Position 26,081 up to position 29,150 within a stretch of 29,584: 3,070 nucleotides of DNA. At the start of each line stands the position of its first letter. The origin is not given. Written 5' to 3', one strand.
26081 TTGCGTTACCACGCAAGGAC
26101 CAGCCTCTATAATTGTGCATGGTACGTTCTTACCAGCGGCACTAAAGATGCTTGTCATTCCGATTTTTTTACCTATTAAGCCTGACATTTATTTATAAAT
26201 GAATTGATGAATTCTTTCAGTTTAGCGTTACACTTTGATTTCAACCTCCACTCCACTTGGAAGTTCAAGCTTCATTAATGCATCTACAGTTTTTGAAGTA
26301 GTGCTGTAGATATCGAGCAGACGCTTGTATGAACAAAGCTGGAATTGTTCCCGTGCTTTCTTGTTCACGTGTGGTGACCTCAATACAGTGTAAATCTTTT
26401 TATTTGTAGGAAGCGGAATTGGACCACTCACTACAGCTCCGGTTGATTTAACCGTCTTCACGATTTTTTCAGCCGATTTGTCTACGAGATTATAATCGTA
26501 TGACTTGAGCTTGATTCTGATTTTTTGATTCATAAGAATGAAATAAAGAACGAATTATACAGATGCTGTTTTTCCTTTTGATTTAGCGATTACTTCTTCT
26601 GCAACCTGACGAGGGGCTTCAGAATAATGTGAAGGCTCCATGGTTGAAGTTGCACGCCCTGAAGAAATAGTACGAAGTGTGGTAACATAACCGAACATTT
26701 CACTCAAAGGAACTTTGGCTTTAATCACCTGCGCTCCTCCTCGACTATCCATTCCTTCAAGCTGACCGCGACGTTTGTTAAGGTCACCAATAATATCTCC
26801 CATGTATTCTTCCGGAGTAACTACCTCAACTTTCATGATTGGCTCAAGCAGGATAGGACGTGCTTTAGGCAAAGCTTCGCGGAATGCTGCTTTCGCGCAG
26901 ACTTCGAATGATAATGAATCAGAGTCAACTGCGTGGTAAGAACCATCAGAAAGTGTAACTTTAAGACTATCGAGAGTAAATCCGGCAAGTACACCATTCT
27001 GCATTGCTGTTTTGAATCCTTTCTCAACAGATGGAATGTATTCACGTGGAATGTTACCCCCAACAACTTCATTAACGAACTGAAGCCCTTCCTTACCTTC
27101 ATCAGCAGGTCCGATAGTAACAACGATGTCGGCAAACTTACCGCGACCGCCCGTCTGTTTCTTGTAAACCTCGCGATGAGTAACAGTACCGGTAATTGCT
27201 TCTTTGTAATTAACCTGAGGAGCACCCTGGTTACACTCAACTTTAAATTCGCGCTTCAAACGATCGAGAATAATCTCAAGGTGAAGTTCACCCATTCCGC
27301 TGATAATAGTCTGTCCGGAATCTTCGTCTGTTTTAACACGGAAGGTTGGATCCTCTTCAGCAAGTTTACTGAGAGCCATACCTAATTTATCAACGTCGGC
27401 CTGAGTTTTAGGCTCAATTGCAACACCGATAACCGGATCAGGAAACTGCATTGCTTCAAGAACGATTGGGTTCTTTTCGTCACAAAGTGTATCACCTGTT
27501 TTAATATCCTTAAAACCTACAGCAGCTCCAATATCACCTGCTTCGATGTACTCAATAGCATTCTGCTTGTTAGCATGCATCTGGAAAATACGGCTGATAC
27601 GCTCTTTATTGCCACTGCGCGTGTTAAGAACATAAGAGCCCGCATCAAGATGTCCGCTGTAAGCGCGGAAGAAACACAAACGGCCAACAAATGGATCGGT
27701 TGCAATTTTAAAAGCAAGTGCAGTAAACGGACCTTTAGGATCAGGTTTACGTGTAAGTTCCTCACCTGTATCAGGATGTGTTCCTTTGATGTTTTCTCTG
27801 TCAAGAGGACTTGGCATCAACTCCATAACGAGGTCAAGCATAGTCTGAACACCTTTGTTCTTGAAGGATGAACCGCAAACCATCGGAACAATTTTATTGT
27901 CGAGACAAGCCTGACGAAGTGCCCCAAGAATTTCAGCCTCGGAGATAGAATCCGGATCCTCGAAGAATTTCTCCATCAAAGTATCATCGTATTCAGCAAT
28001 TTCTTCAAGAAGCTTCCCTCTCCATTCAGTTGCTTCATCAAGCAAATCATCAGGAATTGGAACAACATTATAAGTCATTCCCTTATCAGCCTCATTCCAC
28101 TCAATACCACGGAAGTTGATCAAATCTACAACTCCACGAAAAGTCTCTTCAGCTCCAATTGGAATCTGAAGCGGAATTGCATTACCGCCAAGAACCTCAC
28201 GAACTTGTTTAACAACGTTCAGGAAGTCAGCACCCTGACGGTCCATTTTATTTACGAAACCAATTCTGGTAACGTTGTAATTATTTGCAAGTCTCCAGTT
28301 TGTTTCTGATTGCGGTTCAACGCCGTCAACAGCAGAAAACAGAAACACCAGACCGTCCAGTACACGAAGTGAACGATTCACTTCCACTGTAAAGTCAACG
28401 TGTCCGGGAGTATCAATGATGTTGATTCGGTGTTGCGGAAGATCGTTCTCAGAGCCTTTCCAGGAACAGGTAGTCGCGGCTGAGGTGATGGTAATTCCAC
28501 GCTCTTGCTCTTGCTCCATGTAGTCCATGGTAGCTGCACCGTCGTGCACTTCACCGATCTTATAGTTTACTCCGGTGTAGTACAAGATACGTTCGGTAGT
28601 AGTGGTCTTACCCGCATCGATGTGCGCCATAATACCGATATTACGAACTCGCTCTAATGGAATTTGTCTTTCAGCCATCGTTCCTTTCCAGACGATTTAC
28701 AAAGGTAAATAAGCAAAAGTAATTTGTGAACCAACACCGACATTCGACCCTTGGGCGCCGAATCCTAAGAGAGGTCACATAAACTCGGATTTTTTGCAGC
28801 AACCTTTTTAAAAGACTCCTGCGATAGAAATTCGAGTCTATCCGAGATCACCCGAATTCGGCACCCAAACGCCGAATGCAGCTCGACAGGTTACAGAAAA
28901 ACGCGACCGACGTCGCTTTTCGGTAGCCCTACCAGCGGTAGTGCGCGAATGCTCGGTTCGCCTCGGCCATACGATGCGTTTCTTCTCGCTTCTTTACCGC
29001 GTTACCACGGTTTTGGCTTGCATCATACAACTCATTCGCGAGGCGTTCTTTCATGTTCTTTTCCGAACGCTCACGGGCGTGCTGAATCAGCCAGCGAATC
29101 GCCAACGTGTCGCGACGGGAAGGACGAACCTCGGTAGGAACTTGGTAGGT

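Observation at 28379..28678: In-frame chimeric EF-G: foreign N-terminus fused to a Bacteroidota body at the DTPGH motif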

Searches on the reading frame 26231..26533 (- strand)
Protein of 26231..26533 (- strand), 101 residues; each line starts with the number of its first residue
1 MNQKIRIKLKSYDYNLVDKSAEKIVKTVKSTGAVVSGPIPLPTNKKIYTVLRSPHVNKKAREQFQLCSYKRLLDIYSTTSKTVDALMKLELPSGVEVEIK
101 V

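Call 37: find_encoding_contigs(protein=window:26231-26533:-, flank=6000, max_places=10)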
Protein window:26231-26533:- (101 aa): 7 contigs read that carry it; 7 places shown.
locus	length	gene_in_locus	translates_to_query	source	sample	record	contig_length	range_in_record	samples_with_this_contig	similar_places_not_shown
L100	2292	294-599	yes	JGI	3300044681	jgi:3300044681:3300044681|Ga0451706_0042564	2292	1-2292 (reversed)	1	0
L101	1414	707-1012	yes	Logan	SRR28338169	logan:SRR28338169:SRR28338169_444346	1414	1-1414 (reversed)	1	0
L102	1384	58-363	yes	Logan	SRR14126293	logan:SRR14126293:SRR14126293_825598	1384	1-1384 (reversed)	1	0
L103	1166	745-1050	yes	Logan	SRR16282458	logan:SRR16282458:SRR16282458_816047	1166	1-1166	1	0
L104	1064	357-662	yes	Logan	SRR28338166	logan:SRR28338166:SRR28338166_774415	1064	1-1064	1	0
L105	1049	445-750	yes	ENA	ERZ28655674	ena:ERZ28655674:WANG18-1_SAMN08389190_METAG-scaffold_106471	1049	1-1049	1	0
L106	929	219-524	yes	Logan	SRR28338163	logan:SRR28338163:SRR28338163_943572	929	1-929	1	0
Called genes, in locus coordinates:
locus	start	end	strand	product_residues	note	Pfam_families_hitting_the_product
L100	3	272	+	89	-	PF00679:EFG_C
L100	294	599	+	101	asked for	PF00338:Ribosomal_S10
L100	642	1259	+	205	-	PF00297:Ribosomal_L3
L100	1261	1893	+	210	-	PF00573:Ribosomal_L4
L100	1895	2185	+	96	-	PF00276:Ribosomal_L23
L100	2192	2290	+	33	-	?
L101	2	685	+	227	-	?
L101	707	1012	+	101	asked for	PF00338:Ribosomal_S10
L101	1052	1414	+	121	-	?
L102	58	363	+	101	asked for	PF00338:Ribosomal_S10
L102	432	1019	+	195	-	PF00297:Ribosomal_L3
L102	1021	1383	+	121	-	?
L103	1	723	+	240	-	?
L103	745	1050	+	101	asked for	PF00338:Ribosomal_S10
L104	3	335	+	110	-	?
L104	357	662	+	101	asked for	PF00338:Ribosomal_S10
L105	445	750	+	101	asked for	PF00338:Ribosomal_S10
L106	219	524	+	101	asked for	PF00338:Ribosomal_S10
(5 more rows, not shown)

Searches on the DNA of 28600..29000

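Call 32: search_rna_families(source=window, start=28600, end=29000, threshold=evalue, max_evalue=1)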
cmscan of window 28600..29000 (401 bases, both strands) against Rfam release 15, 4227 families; matches with E-value up to 1: 1.
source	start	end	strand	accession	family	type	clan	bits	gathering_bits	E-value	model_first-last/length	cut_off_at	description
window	28742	28877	-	RF04124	MIR8565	Gene; miRNA;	-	35.3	136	0.0001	1-154/154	no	MIR8565 microRNA precursor family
